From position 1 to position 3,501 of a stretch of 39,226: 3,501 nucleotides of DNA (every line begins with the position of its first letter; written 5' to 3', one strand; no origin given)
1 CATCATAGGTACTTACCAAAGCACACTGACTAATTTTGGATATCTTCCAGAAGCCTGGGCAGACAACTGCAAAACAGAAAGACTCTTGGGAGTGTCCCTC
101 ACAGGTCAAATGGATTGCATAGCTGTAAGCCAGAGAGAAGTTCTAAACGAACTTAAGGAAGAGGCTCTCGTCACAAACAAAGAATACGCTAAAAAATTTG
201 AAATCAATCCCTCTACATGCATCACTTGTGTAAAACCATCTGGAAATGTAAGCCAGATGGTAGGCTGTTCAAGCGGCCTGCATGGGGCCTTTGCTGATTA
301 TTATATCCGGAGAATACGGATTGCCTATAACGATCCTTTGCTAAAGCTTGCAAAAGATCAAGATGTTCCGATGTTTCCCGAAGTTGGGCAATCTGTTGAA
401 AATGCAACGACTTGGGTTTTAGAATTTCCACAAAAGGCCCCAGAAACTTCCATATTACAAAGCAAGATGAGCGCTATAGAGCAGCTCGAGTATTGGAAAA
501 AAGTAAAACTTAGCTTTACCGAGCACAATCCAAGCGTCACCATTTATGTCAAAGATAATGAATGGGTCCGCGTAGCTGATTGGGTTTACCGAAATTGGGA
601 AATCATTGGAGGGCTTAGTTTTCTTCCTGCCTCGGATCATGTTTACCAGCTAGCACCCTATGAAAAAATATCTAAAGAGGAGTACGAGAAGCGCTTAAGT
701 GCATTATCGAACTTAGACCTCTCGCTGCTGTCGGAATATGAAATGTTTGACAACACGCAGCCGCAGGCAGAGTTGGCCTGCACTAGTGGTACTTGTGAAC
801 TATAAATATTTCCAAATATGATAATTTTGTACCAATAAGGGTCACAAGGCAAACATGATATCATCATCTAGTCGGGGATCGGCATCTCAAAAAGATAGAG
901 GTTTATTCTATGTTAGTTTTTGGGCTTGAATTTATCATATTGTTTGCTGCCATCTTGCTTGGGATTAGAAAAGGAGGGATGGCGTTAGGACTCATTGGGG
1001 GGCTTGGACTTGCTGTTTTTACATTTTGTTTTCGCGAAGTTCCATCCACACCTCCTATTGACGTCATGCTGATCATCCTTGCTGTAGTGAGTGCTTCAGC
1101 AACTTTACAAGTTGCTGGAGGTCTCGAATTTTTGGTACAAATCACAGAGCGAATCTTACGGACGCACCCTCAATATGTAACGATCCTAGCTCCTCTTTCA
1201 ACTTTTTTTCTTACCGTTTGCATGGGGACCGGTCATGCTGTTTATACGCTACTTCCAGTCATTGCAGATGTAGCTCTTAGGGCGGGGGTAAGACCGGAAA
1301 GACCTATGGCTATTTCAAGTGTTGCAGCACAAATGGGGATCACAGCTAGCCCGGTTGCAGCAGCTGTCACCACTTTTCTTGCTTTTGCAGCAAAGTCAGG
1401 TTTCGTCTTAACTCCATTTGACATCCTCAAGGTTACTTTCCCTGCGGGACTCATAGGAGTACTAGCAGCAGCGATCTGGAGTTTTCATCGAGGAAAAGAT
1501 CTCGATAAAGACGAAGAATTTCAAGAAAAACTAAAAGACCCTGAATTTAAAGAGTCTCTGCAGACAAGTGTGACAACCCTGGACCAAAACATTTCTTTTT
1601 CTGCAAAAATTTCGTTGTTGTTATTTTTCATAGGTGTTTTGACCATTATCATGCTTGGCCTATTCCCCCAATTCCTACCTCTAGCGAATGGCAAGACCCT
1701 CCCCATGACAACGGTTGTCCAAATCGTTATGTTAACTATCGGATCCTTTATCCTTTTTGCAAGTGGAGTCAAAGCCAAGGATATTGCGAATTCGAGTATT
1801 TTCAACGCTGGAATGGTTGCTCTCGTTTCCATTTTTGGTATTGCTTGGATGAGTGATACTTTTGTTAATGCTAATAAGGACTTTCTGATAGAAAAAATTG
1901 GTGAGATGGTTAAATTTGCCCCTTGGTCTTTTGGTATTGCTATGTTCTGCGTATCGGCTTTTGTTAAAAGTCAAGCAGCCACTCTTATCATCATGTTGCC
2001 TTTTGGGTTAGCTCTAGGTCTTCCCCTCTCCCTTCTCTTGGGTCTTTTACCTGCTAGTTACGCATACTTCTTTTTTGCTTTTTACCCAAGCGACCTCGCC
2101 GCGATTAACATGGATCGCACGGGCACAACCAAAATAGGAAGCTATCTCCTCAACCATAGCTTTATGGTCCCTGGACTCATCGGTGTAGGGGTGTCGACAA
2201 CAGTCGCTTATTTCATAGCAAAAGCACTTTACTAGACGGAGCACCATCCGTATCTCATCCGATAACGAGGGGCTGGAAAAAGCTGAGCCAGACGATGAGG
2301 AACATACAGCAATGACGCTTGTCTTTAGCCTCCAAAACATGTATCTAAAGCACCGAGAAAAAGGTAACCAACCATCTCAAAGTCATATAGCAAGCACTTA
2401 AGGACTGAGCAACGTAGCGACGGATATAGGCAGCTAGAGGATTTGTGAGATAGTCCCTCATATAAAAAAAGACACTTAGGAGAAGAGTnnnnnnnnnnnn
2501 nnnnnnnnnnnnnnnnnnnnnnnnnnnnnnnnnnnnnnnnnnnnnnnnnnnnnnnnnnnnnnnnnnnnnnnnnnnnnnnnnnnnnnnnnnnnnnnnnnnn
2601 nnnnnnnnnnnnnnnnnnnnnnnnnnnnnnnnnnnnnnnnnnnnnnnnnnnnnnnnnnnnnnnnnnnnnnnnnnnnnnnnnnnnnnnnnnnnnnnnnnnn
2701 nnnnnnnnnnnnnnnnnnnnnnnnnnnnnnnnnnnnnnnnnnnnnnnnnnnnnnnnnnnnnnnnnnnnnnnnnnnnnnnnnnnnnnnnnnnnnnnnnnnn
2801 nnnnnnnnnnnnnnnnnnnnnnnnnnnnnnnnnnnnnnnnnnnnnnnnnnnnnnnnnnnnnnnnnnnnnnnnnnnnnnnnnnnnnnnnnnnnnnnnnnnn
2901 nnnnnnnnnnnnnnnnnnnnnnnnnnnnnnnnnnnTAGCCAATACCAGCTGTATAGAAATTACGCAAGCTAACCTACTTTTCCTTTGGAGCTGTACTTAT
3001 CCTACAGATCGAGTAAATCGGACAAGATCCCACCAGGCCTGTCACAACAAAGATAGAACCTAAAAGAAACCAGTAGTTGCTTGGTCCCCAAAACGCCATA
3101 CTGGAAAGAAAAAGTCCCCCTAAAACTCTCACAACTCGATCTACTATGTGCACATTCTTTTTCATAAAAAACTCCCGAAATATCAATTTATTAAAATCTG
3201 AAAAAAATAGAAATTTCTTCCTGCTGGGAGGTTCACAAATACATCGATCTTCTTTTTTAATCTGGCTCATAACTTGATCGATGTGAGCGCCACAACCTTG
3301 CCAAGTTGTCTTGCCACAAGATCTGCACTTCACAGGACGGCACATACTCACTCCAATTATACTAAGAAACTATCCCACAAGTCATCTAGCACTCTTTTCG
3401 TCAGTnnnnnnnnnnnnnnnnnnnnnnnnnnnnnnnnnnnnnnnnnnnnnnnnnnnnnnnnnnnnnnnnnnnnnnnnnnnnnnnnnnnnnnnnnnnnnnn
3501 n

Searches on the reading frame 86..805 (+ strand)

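Call 27: search_protein_families(library=pfam, proteins=[window:86-805:+], max_evalue=0.001)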
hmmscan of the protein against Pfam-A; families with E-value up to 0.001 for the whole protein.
window:86-805:+ (239 aa): 1 family
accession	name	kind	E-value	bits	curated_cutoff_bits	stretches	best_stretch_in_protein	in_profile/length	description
PF13412.12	HTH_24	-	6.9e-05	22.8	21.9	1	16-50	5-39/48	Winged helix-turn-helix DNA-binding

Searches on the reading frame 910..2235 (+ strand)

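Call 27: search_protein_families(library=pfam, proteins=[window:910-2235:+], max_evalue=0.001)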
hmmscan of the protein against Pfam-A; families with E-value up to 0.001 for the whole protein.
window:910-2235:+ (441 aa): 2 families
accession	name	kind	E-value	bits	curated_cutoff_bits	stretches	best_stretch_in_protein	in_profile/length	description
PF03605.20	DcuA_DcuB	-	2.4e-138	461.5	27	1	7-372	1-367/368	Anaerobic c4-dicarboxylate membrane transporter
PF03600.22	CitMHS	-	1.1e-05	25.2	31.9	1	50-282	39-260/336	Citrate transporter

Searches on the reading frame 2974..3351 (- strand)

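Call 33: search_protein_families(library=pfam, proteins=[window:2974-3351:-], max_evalue=0.001)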
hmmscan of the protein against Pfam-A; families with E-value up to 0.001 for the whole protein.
window:2974-3351:- (125 aa): 1 family
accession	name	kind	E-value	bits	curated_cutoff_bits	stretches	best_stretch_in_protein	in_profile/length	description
PF11127.14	YgaP-like_TM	-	1.8e-14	54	25.3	1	63-123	1-65/66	Inner membrane protein YgaP-like, transmembrane domain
